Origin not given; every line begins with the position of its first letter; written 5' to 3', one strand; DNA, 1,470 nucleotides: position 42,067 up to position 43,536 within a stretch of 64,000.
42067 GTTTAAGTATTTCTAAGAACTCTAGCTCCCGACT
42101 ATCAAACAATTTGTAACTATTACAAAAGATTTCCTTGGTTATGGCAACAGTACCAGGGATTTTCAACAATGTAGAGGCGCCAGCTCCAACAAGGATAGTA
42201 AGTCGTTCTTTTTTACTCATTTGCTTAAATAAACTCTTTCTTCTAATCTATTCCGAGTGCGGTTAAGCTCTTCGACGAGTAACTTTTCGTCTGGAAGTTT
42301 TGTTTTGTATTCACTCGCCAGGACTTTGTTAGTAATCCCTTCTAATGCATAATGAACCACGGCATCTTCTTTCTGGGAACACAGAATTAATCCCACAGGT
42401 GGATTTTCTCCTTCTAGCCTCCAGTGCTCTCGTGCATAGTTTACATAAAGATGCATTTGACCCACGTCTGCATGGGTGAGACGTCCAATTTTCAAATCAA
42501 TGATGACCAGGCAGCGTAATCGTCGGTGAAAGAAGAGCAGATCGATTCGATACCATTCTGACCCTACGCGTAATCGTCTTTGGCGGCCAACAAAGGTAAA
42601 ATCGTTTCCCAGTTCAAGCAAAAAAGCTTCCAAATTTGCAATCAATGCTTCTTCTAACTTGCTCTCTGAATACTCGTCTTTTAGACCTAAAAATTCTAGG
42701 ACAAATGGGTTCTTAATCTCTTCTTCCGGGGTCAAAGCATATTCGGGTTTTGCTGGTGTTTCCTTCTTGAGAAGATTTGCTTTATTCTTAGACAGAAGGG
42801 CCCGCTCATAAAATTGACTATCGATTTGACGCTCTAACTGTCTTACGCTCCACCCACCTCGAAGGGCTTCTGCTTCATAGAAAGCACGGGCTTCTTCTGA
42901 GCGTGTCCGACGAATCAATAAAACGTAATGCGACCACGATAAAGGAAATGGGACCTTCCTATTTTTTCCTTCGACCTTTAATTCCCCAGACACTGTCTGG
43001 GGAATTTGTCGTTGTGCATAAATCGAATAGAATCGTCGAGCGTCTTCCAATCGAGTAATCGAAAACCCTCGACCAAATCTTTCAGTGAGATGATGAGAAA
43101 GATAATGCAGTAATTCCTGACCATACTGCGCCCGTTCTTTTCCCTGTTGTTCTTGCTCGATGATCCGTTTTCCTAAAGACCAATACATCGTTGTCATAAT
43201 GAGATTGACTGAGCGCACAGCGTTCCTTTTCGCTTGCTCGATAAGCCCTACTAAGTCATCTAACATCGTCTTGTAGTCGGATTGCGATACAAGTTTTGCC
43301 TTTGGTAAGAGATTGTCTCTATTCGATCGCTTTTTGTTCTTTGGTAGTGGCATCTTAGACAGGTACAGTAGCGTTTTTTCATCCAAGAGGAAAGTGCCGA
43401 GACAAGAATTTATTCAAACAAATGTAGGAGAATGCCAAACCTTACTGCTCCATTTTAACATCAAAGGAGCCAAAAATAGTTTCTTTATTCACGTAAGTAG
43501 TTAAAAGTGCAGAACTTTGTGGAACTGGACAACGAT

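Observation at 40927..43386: Overlapping two-gene operon on the islet (YhcG/DUF1016 PD-(D/E)XK nuclease followed by a SIR2-like NADase-type protein) as a candidate anti-phage defence module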

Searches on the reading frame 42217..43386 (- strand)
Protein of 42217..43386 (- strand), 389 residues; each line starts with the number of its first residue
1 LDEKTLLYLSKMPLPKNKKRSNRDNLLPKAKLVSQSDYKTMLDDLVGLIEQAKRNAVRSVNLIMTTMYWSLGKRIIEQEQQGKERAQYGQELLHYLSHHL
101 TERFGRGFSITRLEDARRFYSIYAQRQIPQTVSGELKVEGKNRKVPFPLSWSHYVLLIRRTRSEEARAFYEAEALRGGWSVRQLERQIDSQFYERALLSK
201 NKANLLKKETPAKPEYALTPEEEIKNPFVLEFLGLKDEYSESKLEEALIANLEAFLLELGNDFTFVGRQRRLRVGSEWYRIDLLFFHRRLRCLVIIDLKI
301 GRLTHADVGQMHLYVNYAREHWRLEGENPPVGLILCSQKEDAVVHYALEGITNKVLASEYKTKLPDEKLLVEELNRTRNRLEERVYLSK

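Call 9: search_protein_families(library=pfam, proteins=[window:42217-43386:-], max_evalue=0.01)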
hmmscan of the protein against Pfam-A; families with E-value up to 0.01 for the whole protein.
window:42217-43386:- (389 aa): 2 families
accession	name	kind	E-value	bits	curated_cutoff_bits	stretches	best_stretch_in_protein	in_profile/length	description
PF06250.17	YhcG_C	-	9e-58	195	32.5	1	222-370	2-152/157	YhcG PDDEXK nuclease domain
PF17761.7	DUF1016_N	-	8.7e-42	142.9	32.8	1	46-195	3-137/137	DUF1016 N-terminal domain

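Call 10: search_protein_families(library=padloc, proteins=[window:42217-43386:-], max_evalue=0.01)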
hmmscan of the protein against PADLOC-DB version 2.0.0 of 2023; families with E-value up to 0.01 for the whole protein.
window:42217-43386:- (389 aa): 35 families (the best 25 are shown)
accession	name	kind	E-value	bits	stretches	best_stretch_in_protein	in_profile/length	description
PDLC04807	PDC-S02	-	1.3e-134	446.9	1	35-384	10-345/351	-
PDLC04810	PDC-S02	-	1.8e-97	324.8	1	32-378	5-344/355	-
PDLC04795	PDC-S02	-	6e-91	303.3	1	33-379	19-345/357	-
PDLC04803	PDC-S02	-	7.6e-91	302.5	1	103-383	5-263/269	-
PDLC04831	PDC-S02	-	3e-85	284.7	1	34-367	7-322/346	-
PDLC04822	PDC-S02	-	1.4e-82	275.6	1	36-340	8-288/294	-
PDLC04820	PDC-S02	-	1.4e-75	252.4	1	30-383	18-325/332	-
PDLC04827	PDC-S02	-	1.4e-72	242.1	1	34-276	6-231/234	-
PDLC04813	PDC-S02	-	5.5e-50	167.7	1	222-379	6-163/175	-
PDLC04812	PDC-S02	-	2.5e-44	148.8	1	38-195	8-148/151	-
PDLC04802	PDC-S02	-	1.7e-43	146.7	2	39-201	10-161/171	-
PDLC04826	PDC-S02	-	3e-41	139.5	1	33-264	6-217/222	-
PDLC01464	PD_DExK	-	6.7e-41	137.6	1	151-297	1-126/126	"CAS-I,CAS-II,CAS-III,CAS-IV,CAS-V,CAS-VI; associated"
PDLC04817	PDC-S02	-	2.7e-38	130.1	2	40-259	10-212/286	-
PDLC04797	PDC-S02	-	1.1e-34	117.2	1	38-171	5-121/126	-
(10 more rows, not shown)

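Call 11: search_protein_families(library=ncbifam, proteins=[window:42217-43386:-], max_evalue=0.01)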
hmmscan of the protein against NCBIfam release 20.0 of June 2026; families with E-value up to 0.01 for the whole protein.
window:42217-43386:- (389 aa): 0 families

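Call 19: list_cluster_members(proteins=[P0001, window:42217-43386:-, window:40927-41442:-, window:43722-44339:-, window:37857-38924:-])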
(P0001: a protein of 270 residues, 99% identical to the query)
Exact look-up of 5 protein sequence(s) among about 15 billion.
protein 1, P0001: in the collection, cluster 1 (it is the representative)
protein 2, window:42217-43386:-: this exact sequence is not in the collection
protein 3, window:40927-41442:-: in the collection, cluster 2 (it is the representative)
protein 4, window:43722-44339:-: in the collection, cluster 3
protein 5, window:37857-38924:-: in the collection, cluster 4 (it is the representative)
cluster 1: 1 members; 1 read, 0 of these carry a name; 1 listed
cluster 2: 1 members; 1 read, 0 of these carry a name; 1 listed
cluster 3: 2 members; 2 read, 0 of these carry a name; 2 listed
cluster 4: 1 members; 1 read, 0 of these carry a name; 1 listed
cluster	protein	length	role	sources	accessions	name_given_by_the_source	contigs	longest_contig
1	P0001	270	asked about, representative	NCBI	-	-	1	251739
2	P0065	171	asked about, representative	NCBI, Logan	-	-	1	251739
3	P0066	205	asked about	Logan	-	-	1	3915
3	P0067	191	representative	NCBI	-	-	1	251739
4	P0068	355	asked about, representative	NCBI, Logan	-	-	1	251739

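Call 21: find_encoding_contigs(protein=P0065, flank=10000, max_places=5)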
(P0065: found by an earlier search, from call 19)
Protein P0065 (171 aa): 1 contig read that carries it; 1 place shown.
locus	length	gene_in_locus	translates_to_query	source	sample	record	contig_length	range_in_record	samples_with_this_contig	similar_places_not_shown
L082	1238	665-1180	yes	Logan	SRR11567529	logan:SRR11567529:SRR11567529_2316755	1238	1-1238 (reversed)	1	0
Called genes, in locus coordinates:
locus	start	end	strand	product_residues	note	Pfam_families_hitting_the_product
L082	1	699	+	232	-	?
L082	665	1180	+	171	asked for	-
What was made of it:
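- Tried and rejected: The C-terminal ORF P0065 did lead to a Logan contig (call 21).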

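Call 23: find_homologous_proteins(query=window:42217-43386:-, max_evalue=1e-30)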
Query window:42217-43386:- (389 aa): 8000 proteins with E <= 1e-30 among 8000 candidates; the best 120 are listed.
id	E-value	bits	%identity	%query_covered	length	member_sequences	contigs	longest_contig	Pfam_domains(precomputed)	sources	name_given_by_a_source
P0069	1.1e-227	773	100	90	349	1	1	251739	PF17761.8,PF06250.18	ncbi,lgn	-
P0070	2.3e-150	519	-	-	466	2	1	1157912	PF17761.8,PF06250.18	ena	-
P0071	4.0e-149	515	65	92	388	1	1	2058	PF17761.8,PF06250.18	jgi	-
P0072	5.9e-149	514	67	90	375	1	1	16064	PF17761.8,PF06250.18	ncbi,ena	-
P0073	2.1e-148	512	64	92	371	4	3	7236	PF17761.8,PF06250.18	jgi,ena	-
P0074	3.5e-148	512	67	90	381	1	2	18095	PF17761.8,PF06250.18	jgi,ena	jgi:predicted nuclease of restriction endonuclease-like (RecB) superfamily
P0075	5.0e-148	511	62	98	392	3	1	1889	PF17761.8,PF06250.18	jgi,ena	-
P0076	6.3e-148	511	67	89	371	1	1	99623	PF17761.8,PF06250.18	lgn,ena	-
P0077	7.9e-148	510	64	94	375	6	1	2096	PF17761.8,PF06250.18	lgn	-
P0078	9.1e-148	510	65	88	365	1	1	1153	PF17761.8,PF06250.18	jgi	jgi:predicted nuclease of restriction endonuclease-like (RecB) superfamily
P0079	1.2e-147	510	66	89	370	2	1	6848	PF17761.8,PF06250.18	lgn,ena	-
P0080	3.1e-147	508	65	92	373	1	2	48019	PF17761.8,PF06250.18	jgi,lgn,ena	jgi:predicted nuclease of restriction endonuclease-like (RecB) superfamily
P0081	4.1e-147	508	63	94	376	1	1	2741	PF17761.8,PF06250.18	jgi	jgi:predicted nuclease of restriction endonuclease-like (RecB) superfamily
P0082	4.4e-147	508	63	94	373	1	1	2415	PF17761.8,PF06250.18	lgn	-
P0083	9.5e-147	507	65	90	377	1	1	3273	PF17761.8,PF06250.18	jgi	jgi:predicted nuclease of restriction endonuclease-like (RecB) superfamily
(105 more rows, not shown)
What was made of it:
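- YhcG has thousands of homologues at 60-67% identity (call 23). YhcG relatives are spread across very distant lineages at 60-67% identity (call 23).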

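Call 24: find_encoding_contigs(protein=P0072, flank=5000, max_places=2)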
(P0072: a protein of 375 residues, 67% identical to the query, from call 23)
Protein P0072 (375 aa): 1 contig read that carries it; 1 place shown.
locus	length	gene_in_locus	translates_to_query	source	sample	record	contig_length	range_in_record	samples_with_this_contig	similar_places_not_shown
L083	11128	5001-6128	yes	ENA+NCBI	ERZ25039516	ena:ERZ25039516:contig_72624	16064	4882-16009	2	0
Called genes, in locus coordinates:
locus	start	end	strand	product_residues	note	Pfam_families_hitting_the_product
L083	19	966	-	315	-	PF13737:DDE_Tnp_1_5, PF01609:DDE_Tnp_1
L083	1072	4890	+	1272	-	PF13428:TPR_14 (faint), PF13432:TPR_16 (faint), PF14559:TPR_19 (faint), PF00515:TPR_1 (faint), PF07719:TPR_2 (faint), PF12895:ANAPC3 (faint), PF13181:TPR_8 (faint), PF20698:PIN-TPR-GreABC, +4 more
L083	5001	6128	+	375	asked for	PF17761:DUF1016_N, PF06250:YhcG_C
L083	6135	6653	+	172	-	-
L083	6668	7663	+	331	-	-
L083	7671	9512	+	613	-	-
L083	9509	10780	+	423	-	-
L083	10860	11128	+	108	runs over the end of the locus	?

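Call 25: find_encoding_contigs(protein=P0076, flank=5000, max_places=2)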
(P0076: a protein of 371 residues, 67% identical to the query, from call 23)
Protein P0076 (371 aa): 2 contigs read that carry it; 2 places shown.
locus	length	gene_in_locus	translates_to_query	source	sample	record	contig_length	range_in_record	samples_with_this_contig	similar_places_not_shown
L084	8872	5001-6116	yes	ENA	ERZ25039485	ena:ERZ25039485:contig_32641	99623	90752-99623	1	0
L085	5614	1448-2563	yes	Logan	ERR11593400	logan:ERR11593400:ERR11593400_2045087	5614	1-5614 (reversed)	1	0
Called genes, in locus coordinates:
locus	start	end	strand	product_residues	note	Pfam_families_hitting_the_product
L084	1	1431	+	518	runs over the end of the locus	PF18145:SAVED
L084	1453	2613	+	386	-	PF18144:SMODS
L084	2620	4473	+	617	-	PF26398:Cap2_linker, PF00899:ThiF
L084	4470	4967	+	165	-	PF14464:Prok-JAB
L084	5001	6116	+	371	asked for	PF17761:DUF1016_N, PF06250:YhcG_C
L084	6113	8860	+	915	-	PF04471:Mrr_cat, PF13174:TPR_6 (faint), PF00931:NB-ARC (weak), PF13191:AAA_16 (weak), PF13401:AAA_22 (faint), PF13428:TPR_14 (faint), PF13424:TPR_12 (weak), PF13424:TPR_12, +8 more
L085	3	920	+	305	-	?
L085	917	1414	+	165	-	PF14464:Prok-JAB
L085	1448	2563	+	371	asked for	PF17761:DUF1016_N, PF06250:YhcG_C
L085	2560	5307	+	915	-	PF04471:Mrr_cat, PF13174:TPR_6 (faint), PF00931:NB-ARC (weak), PF13191:AAA_16 (weak), PF13401:AAA_22 (faint), PF13428:TPR_14 (faint), PF13424:TPR_12 (weak), PF13424:TPR_12, +8 more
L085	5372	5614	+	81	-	?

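Call 26: find_encoding_contigs(protein=P0074, flank=5000, max_places=2)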
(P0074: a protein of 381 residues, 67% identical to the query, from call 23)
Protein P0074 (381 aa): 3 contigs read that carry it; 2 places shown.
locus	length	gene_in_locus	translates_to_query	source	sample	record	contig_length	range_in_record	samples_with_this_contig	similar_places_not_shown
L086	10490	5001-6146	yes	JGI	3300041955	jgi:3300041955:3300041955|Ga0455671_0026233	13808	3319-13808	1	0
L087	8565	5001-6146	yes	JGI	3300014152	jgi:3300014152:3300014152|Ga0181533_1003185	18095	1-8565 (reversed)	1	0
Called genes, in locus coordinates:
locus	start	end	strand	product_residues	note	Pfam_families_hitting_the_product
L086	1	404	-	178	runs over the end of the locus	PF07894:SACK1 (faint), PF13091:PLDc_2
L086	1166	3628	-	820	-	PF27160:Y4kK_N, PF00082:Peptidase_S8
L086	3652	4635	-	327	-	PF00004:AAA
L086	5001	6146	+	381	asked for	PF17761:DUF1016_N, PF06250:YhcG_C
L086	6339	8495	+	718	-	PF23139:OB_YrrC, PF14490:HHH_RecD2, PF05970:PIF1 (weak), PF13245:AAA_19, PF13604:AAA_30, PF20720:nSTAND3 (weak), PF18335:SH3_13, PF13538:UvrD_C_2, +3 more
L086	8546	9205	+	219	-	PF02586:SRAP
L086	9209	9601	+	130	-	-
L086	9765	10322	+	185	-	PF05706:CDKN3 (weak), PF22785:Tc-R-P, PF22784:PTP-SAK, PF00782:DSPc (weak), PF00102:Y_phosphatase (weak)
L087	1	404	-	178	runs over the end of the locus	PF07894:SACK1 (faint), PF13091:PLDc_2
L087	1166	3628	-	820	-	PF27160:Y4kK_N, PF00082:Peptidase_S8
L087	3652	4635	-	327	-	PF00004:AAA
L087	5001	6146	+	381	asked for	PF17761:DUF1016_N, PF06250:YhcG_C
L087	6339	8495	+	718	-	PF23139:OB_YrrC, PF14490:HHH_RecD2, PF05970:PIF1 (weak), PF13245:AAA_19, PF13604:AAA_30, PF20720:nSTAND3 (weak), PF18335:SH3_13, PF13538:UvrD_C_2, +3 more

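Call 36: find_encoding_contigs(protein=P0068, flank=3000, max_places=3)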
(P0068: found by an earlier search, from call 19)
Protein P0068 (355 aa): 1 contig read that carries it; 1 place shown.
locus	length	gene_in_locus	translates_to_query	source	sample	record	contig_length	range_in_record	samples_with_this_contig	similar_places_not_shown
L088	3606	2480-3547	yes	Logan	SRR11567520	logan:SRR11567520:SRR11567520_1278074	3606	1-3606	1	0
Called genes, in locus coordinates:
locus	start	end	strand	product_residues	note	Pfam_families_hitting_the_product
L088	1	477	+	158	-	?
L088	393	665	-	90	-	-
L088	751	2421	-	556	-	PF03853:YjeF_N, PF01256:Carb_kinase, PF08543:Phos_pyr_kin (weak)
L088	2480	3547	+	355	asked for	PF21338:Top1B_N_bact, PF01028:Topoisom_I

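Call 45: find_related_loci(query=window:42217-43353:-, collection=metagenome_contigs, flank=5000)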
Query window:42217-43353:- (378 aa) in metagenome_contigs; peptide patterns used: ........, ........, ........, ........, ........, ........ (x = any residue, [..] = any of these).
448 stretches matched a pattern; 271 encode a relative of the query (tblastn E <= 1e-3); the best 80 are kept; 80 distinct loci.
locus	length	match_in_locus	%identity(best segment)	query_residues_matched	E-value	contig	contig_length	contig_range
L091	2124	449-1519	66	27-374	3e-167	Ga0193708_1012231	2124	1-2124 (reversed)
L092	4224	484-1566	64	24-374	6e-160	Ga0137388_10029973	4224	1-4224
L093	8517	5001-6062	67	25-374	2e-156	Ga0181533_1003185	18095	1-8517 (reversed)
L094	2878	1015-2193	60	2-371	2e-156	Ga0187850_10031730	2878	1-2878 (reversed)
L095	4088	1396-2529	60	12-371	8e-152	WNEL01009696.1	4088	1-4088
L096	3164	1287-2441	60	2-371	1e-154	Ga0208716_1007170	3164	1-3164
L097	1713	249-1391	60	26-373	6e-160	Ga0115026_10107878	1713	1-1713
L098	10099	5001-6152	59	7-373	3e-147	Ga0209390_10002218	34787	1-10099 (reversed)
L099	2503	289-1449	59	22-376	5e-155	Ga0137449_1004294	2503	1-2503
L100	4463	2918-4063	60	14-373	9e-149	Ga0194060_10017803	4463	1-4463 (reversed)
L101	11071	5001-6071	62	27-373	2e-145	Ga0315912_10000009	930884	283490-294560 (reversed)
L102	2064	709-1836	59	17-373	5e-156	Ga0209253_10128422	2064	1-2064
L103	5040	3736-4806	61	27-373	2e-147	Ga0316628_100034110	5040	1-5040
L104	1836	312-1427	61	16-373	8e-157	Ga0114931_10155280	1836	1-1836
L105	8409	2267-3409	58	3-373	9e-144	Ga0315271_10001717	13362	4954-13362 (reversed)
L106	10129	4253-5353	61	27-373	1e-143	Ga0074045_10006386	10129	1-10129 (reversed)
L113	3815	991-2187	56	12-376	2e-146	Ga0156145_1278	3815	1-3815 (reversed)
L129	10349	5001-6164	56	17-371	4e-138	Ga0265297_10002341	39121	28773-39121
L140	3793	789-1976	54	17-373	3e-140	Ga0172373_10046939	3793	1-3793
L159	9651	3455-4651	54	4-378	2e-133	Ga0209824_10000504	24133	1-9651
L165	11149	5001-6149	55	20-378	1e-132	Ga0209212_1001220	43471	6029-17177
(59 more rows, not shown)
